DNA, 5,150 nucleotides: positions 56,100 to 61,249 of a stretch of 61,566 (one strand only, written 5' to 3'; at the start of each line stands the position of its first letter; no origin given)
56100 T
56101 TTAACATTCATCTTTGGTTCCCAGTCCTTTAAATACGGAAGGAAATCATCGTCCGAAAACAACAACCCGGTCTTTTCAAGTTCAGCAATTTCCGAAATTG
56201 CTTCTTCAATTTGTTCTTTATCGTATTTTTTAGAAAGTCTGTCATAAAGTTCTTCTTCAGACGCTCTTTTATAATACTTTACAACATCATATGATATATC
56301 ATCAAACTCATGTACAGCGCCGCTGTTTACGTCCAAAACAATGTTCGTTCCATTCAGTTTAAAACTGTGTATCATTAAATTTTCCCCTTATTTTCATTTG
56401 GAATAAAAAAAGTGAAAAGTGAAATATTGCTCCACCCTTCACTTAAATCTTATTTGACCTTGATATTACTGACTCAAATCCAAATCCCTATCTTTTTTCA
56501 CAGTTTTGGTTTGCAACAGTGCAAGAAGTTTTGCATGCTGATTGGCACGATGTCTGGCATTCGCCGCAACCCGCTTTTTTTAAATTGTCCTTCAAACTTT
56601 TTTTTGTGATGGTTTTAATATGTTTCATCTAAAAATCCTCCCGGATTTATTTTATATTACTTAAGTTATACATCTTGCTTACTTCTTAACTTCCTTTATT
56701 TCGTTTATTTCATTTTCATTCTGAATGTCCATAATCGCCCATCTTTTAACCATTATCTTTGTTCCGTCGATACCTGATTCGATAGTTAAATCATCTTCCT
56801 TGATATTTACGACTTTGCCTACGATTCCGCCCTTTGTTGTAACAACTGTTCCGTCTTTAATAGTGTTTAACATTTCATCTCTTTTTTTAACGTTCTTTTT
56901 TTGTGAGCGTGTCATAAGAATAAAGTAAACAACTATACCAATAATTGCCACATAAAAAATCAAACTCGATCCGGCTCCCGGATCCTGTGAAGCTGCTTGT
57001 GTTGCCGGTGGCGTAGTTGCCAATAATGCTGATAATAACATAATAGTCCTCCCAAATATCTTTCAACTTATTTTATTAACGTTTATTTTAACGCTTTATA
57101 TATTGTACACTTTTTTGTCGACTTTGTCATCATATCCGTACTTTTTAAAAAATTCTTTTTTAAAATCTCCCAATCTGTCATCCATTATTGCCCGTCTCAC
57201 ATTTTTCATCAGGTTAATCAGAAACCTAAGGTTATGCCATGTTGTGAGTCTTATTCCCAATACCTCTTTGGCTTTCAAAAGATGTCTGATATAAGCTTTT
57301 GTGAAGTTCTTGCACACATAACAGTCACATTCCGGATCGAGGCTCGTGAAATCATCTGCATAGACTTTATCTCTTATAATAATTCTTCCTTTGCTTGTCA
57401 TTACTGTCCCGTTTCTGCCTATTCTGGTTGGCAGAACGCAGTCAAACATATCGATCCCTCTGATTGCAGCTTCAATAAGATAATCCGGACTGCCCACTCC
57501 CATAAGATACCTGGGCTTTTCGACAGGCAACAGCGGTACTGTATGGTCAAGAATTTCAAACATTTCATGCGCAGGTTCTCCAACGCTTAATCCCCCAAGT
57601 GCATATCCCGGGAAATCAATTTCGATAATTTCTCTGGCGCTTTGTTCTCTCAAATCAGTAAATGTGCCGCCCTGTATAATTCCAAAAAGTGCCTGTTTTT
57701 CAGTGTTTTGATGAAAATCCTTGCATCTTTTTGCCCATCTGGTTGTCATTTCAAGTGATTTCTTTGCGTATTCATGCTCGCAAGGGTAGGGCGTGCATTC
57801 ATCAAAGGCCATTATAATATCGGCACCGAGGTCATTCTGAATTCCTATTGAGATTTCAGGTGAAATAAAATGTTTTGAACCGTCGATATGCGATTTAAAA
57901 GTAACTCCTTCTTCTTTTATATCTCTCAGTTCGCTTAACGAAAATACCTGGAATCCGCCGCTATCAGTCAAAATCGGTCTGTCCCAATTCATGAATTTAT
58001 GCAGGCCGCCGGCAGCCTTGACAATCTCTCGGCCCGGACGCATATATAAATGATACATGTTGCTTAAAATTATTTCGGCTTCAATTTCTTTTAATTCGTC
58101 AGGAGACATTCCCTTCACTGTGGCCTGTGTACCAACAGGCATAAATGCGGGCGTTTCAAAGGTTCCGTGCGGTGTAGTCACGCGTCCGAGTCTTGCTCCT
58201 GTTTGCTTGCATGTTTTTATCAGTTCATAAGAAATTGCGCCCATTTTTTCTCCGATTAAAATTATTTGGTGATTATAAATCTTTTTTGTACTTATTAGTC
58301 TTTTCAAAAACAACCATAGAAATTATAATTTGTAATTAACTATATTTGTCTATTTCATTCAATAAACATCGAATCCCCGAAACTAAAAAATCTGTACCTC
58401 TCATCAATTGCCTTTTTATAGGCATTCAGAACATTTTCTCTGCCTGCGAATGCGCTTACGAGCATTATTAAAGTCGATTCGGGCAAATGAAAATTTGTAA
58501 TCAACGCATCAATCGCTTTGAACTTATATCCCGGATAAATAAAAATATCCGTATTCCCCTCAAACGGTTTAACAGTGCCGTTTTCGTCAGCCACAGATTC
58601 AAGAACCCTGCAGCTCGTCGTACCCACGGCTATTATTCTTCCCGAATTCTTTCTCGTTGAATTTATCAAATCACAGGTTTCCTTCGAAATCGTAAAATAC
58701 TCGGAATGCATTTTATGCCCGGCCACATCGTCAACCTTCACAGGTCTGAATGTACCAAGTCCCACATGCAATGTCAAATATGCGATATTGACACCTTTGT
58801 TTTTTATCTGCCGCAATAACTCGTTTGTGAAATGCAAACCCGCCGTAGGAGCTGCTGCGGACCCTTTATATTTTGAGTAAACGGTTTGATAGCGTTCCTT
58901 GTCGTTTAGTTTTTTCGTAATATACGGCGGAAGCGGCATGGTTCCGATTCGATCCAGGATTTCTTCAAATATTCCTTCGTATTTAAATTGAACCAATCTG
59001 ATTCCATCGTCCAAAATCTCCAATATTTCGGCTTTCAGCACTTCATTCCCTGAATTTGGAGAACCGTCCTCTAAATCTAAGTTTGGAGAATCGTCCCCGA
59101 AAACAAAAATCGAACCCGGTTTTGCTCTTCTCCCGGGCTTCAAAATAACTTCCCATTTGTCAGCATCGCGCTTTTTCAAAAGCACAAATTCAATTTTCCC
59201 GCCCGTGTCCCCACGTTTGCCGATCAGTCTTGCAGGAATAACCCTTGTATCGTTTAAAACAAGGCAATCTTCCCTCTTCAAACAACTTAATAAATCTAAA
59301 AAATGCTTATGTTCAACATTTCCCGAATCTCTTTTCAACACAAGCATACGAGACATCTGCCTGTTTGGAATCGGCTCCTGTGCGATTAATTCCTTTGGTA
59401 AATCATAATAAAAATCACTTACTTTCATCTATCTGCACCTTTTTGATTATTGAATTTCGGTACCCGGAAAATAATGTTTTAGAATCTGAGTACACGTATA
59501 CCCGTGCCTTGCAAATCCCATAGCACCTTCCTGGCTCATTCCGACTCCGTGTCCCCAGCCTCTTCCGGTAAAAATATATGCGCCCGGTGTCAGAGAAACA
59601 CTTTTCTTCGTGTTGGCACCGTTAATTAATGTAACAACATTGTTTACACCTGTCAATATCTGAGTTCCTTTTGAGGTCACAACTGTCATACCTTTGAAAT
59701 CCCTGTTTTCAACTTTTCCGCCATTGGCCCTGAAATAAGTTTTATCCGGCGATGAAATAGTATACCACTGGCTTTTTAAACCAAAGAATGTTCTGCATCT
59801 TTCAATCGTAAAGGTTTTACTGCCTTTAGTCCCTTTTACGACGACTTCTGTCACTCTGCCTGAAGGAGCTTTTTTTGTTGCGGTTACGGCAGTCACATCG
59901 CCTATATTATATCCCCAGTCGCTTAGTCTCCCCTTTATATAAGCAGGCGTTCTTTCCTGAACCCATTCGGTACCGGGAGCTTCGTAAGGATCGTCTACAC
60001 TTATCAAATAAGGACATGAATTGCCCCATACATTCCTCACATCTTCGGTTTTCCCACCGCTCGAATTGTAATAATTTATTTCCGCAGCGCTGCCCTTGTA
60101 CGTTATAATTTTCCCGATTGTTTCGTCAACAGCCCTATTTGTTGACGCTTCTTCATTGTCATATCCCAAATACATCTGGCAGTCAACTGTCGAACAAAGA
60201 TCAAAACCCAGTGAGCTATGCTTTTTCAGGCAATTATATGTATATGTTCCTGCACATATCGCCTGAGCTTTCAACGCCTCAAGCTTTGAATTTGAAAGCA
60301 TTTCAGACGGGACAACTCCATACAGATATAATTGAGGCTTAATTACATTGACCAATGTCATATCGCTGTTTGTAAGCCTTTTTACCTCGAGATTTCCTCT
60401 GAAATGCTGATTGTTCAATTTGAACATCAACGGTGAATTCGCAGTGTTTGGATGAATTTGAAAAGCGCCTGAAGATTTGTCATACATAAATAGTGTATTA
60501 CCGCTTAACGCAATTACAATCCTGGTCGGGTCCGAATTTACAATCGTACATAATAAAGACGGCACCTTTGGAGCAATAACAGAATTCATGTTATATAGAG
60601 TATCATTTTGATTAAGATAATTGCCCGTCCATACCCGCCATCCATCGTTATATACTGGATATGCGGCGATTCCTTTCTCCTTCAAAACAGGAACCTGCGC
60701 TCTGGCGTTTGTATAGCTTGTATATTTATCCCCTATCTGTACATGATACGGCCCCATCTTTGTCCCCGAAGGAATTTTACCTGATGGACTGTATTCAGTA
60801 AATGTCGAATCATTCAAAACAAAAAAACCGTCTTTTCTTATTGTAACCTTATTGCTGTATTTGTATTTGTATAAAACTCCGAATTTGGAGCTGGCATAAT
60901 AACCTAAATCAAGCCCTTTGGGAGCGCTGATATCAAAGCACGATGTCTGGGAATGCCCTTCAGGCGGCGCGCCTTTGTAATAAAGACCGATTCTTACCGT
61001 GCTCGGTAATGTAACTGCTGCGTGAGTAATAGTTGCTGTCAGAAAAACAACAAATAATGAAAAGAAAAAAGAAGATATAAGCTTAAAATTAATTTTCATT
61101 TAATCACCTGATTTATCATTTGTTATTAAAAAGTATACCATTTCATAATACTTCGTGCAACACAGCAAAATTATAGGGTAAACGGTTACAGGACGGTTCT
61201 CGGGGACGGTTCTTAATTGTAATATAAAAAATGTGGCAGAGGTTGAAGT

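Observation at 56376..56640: Unannotated 46-aa six-cysteine RiPP precursor (SCIFF) upstream of a radical SAM/SPASM maturase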

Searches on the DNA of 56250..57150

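Call 40: search_rna_families(source=window, start=56250, end=57150, threshold=evalue, max_evalue=1)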
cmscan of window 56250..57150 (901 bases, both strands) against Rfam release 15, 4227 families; matches with E-value up to 1: 0.
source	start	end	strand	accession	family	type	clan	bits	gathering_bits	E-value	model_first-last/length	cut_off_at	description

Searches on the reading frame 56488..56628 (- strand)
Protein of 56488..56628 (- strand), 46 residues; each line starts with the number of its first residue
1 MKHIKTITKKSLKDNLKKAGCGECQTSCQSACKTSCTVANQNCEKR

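Call 3: search_protein_families(library=ncbifam, proteins=[window:56488-56628:-], max_evalue=0.01)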
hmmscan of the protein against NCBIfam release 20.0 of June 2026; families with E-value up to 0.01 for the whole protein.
window:56488-56628:- (46 aa): 1 family
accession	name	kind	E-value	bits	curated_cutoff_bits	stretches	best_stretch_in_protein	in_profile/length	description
TIGR03973.1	six_Cys_in_45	equivalog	2.6e-24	84.9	50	1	2-44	1-43/43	six-cysteine ranthipeptide SCIFF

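Call 4: search_protein_families(library=pfam, proteins=[window:56488-56628:-], max_evalue=0.01)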
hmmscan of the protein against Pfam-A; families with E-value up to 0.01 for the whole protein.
window:56488-56628:- (46 aa): 1 family
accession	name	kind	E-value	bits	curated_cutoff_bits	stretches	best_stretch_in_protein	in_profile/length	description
PF13165.11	SCIFF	-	1.1e-24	86.5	27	1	2-45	1-44/44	Six-cysteine peptide SCIFF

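Call 10: search_solved_structures(query=window:56488-56628:-, show_alignments=3, max_evalue=1)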
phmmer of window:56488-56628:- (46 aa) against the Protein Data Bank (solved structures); distinct sequences matched with E-value up to 1: 2.
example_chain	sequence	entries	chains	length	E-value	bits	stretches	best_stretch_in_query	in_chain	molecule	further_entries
5wgg_B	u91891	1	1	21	0.004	20.7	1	1-21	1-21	CteA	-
5d6s_A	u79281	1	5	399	0.064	17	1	18-40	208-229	Epoxyqueuosine reductase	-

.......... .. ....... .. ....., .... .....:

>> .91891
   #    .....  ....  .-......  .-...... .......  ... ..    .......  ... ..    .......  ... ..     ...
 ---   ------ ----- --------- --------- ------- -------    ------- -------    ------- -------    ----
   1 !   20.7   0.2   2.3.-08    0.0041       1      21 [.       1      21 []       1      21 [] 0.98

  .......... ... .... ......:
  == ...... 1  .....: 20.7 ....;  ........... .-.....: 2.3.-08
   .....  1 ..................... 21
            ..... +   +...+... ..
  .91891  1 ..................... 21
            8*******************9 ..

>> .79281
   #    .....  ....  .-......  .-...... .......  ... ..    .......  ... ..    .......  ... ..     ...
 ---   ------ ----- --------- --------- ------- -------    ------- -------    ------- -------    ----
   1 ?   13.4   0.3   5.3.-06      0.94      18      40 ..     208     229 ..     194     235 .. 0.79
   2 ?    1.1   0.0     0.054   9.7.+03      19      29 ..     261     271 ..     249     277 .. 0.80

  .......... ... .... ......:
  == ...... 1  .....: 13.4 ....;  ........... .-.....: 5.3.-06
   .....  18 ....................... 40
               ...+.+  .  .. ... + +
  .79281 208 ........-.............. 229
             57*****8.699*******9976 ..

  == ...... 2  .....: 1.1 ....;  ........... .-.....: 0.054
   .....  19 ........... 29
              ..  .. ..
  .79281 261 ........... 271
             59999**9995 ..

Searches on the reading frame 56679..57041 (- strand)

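Call 3: search_protein_families(library=ncbifam, proteins=[window:56679-57041:-], max_evalue=0.01)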
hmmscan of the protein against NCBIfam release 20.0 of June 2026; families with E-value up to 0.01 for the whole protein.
window:56679-57041:- (120 aa): 2 families
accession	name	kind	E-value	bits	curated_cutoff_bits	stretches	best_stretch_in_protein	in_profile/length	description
TIGR00739.1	yajC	equivalog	3.3e-16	59.2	44.2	1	27-107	5-83/84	preprotein translocase subunit YajC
NF005100.0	PRK06531.1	equivalog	1e-09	38.3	129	1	26-110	5-86/121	preprotein translocase subunit YajC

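Call 4: search_protein_families(library=pfam, proteins=[window:56679-57041:-], max_evalue=0.01)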
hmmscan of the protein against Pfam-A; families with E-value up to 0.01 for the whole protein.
window:56679-57041:- (120 aa): 2 families
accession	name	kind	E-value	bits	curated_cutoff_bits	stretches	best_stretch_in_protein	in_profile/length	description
PF02699.20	YajC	-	1.3e-20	73.5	28.2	1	26-104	2-77/78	Preprotein translocase subunit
PF01702.25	TGT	-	0.0015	18.1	26.3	1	40-109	50-124/357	Queuine tRNA-ribosyltransferase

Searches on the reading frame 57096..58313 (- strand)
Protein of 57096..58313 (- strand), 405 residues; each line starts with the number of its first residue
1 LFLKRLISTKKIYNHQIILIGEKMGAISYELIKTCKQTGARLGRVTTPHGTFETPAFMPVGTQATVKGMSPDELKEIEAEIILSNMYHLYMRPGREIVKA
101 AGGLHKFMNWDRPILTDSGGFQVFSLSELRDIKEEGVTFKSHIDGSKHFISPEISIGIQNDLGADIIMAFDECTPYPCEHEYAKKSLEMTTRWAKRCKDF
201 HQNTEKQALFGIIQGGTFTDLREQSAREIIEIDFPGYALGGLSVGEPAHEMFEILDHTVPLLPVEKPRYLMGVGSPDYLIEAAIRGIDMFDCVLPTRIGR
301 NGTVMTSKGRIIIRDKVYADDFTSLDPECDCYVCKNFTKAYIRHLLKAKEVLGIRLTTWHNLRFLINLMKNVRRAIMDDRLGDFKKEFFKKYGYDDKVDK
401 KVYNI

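Call 36: search_protein_families(library=ncbifam, proteins=[window:57096-58313:-], max_evalue=1e-40)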
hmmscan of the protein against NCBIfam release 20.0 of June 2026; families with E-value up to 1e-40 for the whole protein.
window:57096-58313:- (405 aa): 3 families
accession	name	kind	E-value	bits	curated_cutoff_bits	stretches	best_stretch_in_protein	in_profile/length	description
TIGR00430.1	Q_tRNA_tgt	equivalog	1.3e-174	580.5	306.75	1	29-395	1-366/368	tRNA guanosine(34) transglycosylase Tgt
TIGR00449.1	tgt_general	superfamily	2.5e-166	553.1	47.6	1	29-394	1-364/367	tRNA-guanine transglycosylase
TIGR00432.2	arcsn_tRNA_tgt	equivalog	1.2e-46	159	350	1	36-383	6-325/441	tRNA guanosine(15) transglycosylase TgtA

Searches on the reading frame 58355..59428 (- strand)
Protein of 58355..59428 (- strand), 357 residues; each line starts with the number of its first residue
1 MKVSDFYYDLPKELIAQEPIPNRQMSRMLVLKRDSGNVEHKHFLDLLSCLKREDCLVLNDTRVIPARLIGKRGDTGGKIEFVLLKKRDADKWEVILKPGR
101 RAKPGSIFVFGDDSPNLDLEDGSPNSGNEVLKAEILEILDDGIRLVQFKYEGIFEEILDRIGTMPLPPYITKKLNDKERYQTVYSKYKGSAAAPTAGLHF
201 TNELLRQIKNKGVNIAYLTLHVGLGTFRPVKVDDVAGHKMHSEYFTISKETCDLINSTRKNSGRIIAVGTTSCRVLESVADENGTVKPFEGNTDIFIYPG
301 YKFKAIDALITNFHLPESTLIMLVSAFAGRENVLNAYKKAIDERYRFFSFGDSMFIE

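Call 36: search_protein_families(library=ncbifam, proteins=[window:58355-59428:-], max_evalue=1e-40)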
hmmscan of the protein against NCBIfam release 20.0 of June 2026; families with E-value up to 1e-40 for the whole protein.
window:58355-59428:- (357 aa): 3 families
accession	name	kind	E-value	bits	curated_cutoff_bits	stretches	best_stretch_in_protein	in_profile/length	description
NF001140.0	PRK00147.1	equivalog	5e-148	492.6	324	1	1-357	1-343/346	tRNA preQ1(34) S-adenosylmethionine ribosyltransferase-isomerase QueA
TIGR00113.1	queA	equivalog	1.9e-133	444.7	267.45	1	1-356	2-344/345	tRNA preQ1(34) S-adenosylmethionine ribosyltransferase-isomerase QueA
NF002398.0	PRK01424.1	equivalog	5e-89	299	588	1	172-354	179-360/366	tRNA preQ1(34) S-adenosylmethionine ribosyltransferase-isomerase QueA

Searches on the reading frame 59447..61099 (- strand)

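Call 36: search_protein_families(library=ncbifam, proteins=[window:59447-61099:-], max_evalue=1e-40)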
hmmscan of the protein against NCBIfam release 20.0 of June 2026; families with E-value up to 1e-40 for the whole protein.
window:59447-61099:- (550 aa): 2 families
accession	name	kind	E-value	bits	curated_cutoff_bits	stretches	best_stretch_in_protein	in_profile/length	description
TIGR02669.1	SpoIID_LytB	domain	1.3e-66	225.3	83.3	1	249-550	2-269/270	SpoIID/LytB domain-containing protein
TIGR02870.1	spore_II_D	equivalog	8.4e-43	146.8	234.75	0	245-450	64-289/338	stage II sporulation protein D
